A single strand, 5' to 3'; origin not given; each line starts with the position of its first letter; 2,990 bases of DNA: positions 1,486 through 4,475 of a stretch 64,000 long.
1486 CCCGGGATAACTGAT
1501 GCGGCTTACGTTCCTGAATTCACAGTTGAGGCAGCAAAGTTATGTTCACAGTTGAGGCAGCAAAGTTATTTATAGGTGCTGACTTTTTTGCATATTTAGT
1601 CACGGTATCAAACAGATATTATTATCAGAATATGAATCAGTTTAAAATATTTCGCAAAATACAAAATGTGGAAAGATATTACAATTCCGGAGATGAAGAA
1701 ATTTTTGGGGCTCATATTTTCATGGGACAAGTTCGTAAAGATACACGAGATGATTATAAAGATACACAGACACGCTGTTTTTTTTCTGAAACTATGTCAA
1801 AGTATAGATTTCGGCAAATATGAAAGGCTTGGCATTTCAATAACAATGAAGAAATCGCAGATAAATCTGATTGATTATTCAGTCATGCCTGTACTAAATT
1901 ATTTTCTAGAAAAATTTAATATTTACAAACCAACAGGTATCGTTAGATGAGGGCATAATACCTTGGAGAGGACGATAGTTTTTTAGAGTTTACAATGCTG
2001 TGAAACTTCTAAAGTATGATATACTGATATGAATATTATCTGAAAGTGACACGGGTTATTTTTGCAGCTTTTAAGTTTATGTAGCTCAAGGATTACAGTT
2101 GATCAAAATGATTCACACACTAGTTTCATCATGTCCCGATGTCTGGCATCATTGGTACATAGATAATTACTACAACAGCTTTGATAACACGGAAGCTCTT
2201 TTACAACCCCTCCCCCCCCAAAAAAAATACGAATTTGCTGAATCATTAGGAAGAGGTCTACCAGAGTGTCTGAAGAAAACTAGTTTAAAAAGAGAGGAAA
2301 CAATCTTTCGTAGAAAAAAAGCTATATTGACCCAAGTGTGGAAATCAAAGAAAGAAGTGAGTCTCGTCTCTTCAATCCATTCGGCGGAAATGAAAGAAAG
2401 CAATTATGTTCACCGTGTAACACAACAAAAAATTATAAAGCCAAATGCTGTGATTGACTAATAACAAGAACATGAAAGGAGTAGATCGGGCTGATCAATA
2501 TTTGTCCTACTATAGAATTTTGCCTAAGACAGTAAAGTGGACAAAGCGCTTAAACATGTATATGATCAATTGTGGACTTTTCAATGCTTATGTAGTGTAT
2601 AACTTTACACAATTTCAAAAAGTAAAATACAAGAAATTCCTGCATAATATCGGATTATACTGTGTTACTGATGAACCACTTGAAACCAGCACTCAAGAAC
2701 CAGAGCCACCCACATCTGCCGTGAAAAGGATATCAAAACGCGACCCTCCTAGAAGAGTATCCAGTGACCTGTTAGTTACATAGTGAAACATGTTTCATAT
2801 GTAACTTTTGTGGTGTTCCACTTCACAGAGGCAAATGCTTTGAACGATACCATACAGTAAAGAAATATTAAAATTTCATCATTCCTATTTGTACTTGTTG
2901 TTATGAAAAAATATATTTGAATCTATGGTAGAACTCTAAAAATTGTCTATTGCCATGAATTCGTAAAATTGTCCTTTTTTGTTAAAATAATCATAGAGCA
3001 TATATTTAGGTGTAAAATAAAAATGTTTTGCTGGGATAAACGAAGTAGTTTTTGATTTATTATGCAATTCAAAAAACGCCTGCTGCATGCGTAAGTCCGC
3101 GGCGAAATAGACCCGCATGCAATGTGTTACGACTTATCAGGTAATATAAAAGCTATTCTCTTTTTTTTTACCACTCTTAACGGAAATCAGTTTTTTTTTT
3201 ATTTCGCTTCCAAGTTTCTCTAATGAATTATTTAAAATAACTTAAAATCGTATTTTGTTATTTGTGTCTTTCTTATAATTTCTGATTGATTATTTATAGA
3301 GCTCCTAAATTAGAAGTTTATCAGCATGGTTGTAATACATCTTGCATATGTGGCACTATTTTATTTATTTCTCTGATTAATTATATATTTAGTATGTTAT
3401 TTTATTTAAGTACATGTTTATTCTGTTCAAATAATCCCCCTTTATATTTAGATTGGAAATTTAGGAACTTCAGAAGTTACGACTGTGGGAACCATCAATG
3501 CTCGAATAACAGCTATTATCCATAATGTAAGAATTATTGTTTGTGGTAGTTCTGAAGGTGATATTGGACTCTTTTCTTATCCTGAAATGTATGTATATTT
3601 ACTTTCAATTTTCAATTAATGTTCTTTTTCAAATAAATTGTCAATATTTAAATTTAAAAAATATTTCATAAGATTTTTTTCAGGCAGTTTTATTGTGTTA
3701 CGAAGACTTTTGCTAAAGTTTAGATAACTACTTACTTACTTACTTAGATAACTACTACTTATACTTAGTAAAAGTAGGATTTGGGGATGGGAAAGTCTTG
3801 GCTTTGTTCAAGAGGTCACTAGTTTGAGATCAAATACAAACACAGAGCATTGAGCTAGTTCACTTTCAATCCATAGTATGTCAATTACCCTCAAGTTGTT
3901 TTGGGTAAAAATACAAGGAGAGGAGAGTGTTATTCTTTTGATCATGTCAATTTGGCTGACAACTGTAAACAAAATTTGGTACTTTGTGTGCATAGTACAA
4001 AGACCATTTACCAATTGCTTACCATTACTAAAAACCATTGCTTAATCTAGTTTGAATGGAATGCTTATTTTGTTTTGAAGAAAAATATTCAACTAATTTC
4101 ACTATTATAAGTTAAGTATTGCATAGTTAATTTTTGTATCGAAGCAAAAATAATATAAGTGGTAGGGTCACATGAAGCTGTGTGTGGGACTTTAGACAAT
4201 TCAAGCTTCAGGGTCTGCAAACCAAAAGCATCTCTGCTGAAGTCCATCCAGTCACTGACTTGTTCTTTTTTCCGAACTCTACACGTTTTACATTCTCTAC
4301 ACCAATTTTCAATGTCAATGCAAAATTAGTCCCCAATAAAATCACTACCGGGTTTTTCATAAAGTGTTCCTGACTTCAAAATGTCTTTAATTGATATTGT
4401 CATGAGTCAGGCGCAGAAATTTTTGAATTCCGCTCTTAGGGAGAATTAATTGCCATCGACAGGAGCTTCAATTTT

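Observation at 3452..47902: Phase-consistent 13-exon model for the C-terminal part of a large WD40 protein, with a 16-kb intron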

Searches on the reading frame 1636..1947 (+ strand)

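Call 32: search_protein_families(library=pfam, proteins=[window:1636-1947:+], max_evalue=1)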
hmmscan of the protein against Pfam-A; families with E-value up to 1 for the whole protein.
window:1636-1947:+ (104 aa): 1 family
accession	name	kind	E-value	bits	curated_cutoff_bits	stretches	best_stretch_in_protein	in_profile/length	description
PF18110.6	BRCC36_C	-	0.024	15.2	23.1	0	72-96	42-66/81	BRCC36 C-terminal helical domain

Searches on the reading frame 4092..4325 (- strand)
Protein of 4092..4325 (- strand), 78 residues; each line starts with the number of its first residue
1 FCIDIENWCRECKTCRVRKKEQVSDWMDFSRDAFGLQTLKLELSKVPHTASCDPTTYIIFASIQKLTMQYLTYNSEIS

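Call 60: search_protein_families(library=pfam, proteins=[window:4092-4325:-], max_evalue=1)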
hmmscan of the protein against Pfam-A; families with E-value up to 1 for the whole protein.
window:4092-4325:- (78 aa): 1 family
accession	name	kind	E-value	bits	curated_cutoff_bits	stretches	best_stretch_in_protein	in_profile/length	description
PF17921.7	Integrase_H2C2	-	0.13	12.9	25.5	1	4-20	42-58/59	Integrase zinc binding domain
